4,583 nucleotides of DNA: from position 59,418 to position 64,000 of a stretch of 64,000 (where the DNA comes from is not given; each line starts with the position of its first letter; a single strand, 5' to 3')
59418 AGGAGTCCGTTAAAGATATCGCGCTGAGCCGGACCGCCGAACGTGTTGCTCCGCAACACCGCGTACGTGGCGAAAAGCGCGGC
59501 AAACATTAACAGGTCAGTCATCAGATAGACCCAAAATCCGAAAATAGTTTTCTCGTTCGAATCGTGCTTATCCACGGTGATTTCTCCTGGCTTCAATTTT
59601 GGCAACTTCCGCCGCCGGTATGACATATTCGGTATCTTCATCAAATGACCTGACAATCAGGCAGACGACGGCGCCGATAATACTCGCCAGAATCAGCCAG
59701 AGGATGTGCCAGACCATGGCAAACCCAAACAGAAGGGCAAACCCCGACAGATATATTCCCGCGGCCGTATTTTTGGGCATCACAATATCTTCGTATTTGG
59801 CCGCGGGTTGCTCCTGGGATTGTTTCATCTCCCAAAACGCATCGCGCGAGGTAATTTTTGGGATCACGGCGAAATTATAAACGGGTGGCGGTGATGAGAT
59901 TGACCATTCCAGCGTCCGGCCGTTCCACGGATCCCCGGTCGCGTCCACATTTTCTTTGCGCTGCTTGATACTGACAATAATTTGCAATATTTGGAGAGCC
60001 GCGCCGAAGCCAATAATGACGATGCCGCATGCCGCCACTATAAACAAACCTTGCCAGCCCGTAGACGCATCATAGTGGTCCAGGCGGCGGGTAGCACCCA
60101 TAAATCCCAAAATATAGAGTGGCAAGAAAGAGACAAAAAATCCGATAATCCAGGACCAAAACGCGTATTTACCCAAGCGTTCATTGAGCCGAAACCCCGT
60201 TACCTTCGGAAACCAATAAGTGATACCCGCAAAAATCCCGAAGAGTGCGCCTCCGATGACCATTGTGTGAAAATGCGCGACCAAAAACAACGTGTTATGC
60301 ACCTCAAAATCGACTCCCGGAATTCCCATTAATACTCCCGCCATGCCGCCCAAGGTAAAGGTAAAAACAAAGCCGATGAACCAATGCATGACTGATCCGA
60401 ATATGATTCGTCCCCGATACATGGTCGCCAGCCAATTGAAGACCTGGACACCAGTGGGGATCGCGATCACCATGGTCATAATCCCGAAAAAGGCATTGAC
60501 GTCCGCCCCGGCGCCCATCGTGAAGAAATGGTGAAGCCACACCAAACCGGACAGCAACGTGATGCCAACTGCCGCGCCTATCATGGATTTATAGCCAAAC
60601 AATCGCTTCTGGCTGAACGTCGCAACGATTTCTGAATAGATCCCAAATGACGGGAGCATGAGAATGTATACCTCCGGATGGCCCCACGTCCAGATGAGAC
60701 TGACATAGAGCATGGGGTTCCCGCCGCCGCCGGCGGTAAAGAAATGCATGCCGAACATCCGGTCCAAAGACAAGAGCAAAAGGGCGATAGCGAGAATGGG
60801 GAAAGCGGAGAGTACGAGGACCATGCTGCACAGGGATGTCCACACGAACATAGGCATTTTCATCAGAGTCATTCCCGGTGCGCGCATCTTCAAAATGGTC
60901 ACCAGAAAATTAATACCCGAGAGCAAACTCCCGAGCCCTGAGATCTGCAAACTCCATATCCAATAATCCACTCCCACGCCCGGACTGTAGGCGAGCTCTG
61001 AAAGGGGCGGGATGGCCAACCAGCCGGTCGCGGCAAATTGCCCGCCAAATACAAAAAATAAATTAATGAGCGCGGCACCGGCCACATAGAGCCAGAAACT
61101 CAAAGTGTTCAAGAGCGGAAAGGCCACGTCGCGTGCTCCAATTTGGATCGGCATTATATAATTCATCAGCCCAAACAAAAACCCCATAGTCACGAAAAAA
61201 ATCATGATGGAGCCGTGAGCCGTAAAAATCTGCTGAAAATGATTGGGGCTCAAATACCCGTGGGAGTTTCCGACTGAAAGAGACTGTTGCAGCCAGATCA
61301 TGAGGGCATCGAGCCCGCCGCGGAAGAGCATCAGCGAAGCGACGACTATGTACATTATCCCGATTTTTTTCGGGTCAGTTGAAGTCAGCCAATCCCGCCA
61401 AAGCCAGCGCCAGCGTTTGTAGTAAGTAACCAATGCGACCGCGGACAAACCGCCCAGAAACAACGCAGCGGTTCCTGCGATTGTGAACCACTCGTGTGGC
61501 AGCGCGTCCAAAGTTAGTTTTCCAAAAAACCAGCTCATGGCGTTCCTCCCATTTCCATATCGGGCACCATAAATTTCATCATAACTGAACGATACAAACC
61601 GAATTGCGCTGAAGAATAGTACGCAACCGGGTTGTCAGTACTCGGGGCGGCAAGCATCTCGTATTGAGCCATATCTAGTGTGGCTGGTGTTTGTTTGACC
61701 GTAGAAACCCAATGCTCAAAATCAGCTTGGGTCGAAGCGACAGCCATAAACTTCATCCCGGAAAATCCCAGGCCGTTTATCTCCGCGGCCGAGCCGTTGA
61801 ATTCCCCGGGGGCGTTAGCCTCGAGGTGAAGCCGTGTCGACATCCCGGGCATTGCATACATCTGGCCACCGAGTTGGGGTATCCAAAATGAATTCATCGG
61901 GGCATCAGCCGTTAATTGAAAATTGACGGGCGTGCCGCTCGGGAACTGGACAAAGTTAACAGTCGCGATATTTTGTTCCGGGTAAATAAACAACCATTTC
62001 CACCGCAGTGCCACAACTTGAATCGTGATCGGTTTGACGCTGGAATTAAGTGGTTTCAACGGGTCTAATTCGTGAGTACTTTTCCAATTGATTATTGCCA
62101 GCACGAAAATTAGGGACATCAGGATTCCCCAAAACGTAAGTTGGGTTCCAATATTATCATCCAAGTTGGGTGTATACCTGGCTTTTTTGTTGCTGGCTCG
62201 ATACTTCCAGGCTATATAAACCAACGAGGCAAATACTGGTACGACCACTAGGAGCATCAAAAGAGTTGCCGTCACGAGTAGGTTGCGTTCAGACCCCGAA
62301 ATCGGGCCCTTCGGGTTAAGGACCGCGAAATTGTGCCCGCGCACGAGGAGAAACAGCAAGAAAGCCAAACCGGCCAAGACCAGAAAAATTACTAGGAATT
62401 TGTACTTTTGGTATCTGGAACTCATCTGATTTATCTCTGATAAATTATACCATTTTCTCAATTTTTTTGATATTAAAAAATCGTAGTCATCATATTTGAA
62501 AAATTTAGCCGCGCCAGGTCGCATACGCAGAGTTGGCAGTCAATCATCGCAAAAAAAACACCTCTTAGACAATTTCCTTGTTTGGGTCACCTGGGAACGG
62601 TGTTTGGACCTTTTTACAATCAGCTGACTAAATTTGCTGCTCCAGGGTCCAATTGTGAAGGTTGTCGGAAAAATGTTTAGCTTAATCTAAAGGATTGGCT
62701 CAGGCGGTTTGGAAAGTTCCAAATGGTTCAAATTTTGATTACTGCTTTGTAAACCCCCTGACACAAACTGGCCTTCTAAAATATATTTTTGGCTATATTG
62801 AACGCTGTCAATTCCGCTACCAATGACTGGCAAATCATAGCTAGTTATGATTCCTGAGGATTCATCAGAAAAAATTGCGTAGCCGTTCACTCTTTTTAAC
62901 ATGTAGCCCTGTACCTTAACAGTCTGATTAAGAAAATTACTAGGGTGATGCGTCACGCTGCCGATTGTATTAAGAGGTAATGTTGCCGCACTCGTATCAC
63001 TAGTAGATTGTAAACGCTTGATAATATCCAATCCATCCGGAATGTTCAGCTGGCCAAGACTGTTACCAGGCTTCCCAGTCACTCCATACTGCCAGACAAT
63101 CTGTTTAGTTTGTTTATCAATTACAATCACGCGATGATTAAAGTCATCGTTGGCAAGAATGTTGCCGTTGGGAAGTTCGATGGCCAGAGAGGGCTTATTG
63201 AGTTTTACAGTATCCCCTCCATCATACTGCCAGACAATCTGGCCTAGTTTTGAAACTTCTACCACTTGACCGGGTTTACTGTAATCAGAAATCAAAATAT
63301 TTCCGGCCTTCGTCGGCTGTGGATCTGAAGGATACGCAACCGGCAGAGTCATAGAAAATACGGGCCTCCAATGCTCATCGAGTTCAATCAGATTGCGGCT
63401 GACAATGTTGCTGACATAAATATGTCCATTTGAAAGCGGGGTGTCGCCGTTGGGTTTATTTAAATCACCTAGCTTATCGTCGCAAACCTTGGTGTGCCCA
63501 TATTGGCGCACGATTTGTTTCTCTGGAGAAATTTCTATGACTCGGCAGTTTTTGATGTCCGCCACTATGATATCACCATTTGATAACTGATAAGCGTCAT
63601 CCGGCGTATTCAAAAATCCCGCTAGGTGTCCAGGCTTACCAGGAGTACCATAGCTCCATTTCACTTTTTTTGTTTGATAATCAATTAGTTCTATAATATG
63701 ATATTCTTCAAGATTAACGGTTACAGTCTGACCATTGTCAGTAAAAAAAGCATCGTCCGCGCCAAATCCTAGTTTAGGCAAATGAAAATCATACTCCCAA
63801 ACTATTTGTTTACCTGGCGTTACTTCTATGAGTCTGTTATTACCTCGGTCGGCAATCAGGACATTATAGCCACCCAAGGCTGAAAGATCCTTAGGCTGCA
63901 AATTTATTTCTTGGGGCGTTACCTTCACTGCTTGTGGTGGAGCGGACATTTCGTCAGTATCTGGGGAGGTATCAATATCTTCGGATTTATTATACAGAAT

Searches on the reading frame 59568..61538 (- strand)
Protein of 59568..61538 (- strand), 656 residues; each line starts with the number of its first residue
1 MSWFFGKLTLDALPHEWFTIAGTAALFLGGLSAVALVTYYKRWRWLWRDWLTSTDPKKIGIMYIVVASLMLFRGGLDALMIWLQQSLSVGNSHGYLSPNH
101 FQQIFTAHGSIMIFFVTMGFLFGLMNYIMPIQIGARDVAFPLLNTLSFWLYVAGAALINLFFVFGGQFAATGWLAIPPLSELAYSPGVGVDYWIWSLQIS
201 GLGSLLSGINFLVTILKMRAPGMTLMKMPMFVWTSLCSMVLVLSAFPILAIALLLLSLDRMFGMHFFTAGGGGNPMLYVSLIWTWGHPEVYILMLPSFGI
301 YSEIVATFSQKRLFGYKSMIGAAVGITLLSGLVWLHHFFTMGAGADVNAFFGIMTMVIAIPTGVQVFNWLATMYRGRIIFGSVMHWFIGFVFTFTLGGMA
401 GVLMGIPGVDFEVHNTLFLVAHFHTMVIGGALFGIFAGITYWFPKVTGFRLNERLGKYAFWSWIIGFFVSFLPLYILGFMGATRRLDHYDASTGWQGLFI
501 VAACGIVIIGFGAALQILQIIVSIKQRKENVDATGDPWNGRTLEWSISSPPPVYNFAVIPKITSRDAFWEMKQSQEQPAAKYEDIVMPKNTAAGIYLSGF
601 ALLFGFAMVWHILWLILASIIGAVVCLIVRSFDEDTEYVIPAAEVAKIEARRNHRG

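Call 51: search_protein_families(library=pfam, proteins=[window:59568-61538:-], max_evalue=0.00001)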
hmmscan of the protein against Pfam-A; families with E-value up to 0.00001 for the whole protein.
window:59568-61538:- (656 aa): 1 family
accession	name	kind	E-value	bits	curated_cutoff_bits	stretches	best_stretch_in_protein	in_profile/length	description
PF00115.25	COX1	-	6.9e-141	470.5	34.8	1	58-507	1-435/436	Cytochrome C and Quinol oxidase polypeptide I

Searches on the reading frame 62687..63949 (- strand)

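Call 51: search_protein_families(library=pfam, proteins=[window:62687-63949:-], max_evalue=0.00001)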
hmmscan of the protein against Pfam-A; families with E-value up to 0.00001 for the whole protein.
window:62687-63949:- (420 aa): 2 families
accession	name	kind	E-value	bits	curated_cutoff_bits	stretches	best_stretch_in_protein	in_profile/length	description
PF01436.27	NHL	-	8.6e-07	29.1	20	0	113-137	1-25/28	NHL repeat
PF13360.13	PQQ_2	-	4.5e-06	26.9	27.6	0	166-297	25-153/233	Outer membrane protein assembly factor BamB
